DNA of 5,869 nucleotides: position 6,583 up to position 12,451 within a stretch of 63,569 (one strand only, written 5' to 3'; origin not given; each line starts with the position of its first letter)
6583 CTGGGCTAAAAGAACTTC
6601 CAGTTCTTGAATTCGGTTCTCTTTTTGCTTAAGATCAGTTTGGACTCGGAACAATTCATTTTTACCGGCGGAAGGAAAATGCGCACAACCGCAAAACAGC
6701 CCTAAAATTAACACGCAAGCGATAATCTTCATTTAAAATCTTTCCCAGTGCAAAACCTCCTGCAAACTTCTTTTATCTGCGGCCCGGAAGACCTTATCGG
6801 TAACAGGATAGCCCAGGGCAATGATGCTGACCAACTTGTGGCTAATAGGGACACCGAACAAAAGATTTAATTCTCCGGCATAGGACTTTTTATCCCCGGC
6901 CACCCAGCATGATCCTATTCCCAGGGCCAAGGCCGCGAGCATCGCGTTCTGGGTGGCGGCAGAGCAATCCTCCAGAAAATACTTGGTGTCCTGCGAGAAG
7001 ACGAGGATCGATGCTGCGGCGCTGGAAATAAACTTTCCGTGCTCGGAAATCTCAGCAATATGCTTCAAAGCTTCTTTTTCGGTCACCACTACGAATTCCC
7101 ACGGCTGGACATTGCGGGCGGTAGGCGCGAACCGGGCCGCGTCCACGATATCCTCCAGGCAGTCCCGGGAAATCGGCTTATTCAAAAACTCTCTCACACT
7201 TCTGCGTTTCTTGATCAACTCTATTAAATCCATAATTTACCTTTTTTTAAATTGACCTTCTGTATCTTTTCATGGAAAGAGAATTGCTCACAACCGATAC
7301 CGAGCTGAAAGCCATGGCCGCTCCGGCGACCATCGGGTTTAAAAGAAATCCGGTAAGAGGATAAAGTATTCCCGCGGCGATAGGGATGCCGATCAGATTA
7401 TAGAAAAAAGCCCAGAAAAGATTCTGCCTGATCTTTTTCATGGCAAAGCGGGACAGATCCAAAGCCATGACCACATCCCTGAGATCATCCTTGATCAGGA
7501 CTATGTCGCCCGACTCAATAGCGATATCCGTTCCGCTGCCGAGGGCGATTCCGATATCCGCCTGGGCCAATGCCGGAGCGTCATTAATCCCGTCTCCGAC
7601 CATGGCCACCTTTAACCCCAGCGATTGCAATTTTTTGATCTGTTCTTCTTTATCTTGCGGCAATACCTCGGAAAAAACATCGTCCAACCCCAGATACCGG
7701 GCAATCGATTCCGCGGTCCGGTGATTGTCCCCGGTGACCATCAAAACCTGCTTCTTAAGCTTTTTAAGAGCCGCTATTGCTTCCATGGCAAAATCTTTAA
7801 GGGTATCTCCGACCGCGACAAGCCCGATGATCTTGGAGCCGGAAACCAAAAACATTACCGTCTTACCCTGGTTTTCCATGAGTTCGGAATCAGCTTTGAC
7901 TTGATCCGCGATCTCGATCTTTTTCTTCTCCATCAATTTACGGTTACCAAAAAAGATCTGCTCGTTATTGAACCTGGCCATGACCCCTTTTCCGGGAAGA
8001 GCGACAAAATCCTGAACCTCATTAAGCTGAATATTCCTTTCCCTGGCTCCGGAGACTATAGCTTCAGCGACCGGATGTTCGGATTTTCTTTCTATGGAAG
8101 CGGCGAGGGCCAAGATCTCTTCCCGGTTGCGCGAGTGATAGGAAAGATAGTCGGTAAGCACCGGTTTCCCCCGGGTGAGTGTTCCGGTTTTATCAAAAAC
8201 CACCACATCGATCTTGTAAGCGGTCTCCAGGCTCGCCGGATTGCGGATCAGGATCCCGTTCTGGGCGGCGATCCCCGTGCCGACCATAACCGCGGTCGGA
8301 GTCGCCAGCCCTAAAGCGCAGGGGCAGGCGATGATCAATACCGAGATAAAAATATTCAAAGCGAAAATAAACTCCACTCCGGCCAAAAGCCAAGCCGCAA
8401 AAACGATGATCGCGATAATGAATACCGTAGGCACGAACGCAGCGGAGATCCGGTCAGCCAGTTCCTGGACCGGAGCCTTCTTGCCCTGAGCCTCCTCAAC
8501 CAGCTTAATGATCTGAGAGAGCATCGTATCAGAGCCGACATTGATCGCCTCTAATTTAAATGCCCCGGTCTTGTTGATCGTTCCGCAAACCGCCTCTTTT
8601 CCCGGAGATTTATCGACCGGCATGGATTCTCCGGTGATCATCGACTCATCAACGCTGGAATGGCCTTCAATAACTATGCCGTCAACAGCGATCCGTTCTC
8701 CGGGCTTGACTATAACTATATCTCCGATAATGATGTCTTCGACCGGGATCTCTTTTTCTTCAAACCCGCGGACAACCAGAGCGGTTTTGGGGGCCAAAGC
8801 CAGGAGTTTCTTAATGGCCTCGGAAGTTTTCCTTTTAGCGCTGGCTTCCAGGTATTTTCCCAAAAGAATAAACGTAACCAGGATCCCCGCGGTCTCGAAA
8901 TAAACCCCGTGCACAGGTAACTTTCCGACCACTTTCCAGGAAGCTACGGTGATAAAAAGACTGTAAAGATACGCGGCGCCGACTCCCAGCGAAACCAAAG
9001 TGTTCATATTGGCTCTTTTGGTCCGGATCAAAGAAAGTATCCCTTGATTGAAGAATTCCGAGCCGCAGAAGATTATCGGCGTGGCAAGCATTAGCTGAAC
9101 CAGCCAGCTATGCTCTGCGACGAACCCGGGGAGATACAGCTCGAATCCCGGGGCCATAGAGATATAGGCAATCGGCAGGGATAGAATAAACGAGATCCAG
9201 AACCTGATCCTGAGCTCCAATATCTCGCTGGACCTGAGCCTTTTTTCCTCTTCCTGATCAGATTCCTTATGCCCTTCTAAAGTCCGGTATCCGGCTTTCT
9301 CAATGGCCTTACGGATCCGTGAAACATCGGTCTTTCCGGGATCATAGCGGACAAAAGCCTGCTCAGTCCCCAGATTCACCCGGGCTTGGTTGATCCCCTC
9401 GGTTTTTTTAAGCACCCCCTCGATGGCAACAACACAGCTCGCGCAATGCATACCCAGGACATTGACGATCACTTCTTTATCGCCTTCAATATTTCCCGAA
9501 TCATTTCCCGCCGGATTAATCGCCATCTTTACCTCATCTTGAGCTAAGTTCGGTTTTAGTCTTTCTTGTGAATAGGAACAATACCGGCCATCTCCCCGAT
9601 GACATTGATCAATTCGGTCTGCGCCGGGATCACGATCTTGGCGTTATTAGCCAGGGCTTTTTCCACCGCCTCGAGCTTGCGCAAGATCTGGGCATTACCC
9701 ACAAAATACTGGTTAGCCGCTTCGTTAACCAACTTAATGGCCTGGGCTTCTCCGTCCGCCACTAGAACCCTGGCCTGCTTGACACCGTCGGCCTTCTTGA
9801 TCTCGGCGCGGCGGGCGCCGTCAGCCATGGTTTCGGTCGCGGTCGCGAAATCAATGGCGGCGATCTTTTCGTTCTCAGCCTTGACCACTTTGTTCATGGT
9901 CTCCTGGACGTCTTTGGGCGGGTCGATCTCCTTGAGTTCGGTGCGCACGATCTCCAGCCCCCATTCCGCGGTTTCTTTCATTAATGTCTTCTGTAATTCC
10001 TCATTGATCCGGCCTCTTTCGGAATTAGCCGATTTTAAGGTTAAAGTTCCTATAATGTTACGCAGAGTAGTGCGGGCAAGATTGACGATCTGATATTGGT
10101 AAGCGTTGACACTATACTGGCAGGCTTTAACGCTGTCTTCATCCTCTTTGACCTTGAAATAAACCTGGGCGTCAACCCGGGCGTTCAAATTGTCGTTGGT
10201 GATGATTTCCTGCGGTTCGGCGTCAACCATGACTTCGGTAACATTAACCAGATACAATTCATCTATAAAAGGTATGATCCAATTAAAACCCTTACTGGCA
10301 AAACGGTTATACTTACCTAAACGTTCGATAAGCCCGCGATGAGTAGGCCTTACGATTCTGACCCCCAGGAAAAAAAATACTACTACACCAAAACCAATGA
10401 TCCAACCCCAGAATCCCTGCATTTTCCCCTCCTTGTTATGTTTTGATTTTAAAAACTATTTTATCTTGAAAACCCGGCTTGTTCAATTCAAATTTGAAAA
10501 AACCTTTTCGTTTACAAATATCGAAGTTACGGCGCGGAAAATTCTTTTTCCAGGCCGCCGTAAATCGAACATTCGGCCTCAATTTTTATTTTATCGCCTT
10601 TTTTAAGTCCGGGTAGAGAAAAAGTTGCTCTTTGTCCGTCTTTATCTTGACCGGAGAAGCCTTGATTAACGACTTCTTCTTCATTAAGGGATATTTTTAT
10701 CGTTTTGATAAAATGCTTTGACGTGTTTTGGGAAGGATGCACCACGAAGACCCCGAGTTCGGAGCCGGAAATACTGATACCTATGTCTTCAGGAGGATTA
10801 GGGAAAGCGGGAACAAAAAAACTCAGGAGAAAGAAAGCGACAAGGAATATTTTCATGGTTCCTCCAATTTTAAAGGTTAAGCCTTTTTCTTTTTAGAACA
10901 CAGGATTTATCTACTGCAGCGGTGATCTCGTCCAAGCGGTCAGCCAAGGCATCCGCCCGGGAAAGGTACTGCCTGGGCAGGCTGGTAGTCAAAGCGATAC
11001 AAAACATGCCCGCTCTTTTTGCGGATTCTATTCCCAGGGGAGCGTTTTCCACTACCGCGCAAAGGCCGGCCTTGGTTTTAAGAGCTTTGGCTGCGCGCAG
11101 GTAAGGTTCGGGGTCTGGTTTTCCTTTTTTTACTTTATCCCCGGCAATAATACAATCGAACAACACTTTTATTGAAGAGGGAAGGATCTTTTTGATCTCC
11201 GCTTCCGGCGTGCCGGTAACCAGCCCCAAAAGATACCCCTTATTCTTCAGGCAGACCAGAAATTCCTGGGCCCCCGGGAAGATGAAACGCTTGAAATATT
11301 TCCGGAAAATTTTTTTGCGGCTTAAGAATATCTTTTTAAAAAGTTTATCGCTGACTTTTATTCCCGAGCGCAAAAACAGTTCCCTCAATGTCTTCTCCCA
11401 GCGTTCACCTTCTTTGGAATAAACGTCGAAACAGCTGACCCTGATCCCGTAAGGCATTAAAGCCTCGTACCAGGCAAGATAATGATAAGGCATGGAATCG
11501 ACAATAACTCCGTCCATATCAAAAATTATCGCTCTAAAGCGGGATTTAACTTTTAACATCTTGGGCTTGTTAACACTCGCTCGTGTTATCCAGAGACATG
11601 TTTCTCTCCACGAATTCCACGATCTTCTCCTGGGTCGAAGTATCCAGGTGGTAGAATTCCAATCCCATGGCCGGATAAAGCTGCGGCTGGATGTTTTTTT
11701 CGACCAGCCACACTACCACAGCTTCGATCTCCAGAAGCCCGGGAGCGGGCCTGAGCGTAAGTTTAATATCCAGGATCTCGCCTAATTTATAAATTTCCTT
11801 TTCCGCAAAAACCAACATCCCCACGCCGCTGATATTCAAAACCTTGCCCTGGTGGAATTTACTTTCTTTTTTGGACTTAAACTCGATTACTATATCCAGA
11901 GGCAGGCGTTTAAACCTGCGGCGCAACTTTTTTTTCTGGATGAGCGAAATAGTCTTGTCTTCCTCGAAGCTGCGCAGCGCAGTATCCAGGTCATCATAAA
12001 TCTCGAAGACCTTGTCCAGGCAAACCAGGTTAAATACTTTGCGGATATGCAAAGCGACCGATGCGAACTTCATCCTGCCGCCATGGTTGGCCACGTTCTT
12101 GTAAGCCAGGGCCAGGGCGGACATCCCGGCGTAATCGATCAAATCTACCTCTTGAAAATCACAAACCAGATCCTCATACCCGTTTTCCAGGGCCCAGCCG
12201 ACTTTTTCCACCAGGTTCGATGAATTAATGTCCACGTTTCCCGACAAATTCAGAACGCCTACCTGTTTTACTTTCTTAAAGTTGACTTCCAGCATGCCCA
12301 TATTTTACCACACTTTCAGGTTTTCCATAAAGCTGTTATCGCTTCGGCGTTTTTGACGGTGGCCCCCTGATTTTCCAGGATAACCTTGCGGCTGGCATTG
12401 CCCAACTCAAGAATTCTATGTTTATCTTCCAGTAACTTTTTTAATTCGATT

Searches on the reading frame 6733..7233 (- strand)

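Call 63: search_protein_families(library=pfam, proteins=[window:6733-7233:-], max_evalue=0.00001)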
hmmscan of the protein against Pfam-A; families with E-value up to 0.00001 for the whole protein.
window:6733-7233:- (166 aa): 2 families
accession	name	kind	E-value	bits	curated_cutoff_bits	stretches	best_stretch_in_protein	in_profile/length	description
PF00881.29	Nitroreductase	-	2.3e-29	103.1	23.5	2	7-65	1-59/167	Nitroreductase family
PF14512.11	TM1586_NiRdase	-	2.2e-21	76.9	27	1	64-162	58-150/215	Putative TM nitroreductase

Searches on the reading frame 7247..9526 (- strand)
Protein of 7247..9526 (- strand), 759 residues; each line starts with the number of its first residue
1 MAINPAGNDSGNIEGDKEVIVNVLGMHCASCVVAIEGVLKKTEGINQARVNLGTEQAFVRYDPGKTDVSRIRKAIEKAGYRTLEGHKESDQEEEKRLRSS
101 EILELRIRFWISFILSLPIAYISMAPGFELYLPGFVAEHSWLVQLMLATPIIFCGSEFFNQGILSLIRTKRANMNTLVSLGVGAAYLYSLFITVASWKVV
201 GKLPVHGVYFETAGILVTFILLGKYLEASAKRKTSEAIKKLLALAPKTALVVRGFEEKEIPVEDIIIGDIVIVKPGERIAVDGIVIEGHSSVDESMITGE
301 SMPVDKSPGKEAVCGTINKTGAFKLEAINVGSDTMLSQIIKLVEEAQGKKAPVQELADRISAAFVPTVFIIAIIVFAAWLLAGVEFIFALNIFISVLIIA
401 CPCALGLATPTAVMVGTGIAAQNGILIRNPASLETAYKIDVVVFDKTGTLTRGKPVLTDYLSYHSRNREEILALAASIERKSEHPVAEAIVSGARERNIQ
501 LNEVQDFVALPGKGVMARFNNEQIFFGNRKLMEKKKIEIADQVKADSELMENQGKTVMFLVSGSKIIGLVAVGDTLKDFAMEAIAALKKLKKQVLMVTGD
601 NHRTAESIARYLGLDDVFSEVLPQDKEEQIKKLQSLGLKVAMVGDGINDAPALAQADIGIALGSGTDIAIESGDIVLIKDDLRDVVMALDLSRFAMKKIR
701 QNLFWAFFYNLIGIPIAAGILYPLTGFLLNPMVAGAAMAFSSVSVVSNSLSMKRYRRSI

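Call 63: search_protein_families(library=pfam, proteins=[window:7247-9526:-], max_evalue=0.00001)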
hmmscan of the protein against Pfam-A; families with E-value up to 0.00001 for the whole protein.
window:7247-9526:- (759 aa): 3 families
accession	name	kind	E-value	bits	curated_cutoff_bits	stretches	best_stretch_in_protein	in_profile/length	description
PF00122.25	E1-E2_ATPase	-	2.5e-60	203.5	28.1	1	244-422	2-180/181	E1-E2 ATPase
PF00702.32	Hydrolase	-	1.2e-37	130.6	26.4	1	439-657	1-191/191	haloacid dehalogenase-like hydrolase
PF00403.32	HMA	-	8e-16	58.6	24.8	1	21-80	2-61/62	Heavy-metal-associated domain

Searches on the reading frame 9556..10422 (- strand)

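Call 63: search_protein_families(library=pfam, proteins=[window:9556-10422:-], max_evalue=0.00001)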
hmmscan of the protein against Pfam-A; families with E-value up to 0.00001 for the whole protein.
window:9556-10422:- (288 aa): 1 family
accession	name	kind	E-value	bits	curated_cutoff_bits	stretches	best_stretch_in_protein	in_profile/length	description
PF01145.31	Band_7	-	7.4e-38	130.8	23.6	1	23-194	2-173/176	SPFH domain / Band 7 family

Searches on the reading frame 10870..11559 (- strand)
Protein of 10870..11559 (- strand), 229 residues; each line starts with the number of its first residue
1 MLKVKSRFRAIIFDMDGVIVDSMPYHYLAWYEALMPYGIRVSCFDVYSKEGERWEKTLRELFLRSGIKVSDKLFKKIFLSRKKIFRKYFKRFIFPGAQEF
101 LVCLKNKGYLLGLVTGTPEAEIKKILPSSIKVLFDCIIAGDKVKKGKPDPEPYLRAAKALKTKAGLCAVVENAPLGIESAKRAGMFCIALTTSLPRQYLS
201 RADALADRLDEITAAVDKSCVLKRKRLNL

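Call 63: search_protein_families(library=pfam, proteins=[window:10870-11559:-], max_evalue=0.00001)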
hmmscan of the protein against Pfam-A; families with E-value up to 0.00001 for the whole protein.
window:10870-11559:- (229 aa): 3 families
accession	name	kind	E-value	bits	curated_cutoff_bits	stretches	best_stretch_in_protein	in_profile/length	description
PF13419.12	HAD_2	-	5.1e-26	92.3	23.8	1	11-189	1-177/178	Haloacid dehalogenase-like hydrolase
PF00702.32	Hydrolase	-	5.7e-24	86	26.4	1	9-184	2-191/191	haloacid dehalogenase-like hydrolase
PF12710.13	HAD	-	2.7e-06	28.4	27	1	11-168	1-165/189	haloacid dehalogenase-like hydrolase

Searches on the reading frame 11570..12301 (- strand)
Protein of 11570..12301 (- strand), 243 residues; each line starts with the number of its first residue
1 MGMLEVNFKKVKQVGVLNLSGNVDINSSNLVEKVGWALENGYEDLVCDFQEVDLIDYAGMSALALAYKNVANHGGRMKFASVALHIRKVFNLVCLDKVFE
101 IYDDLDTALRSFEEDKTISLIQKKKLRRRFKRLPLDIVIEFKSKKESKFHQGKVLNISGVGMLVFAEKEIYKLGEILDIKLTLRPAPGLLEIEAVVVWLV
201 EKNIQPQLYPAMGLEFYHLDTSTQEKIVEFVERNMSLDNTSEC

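Call 64: search_protein_families(library=pfam, proteins=[window:11570-12301:-], max_evalue=0.00001)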
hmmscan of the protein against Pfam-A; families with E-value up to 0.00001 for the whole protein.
window:11570-12301:- (243 aa): 3 families
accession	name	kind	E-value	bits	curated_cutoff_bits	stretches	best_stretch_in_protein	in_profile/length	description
PF07238.19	PilZ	-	1.4e-14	54.7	22.5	1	127-232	2-101/102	PilZ domain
PF01740.26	STAS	-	9e-13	48.4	22.6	1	7-108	3-106/106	STAS domain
PF13466.11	STAS_2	-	5.1e-08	33.4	29.2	1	17-93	1-77/80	STAS domain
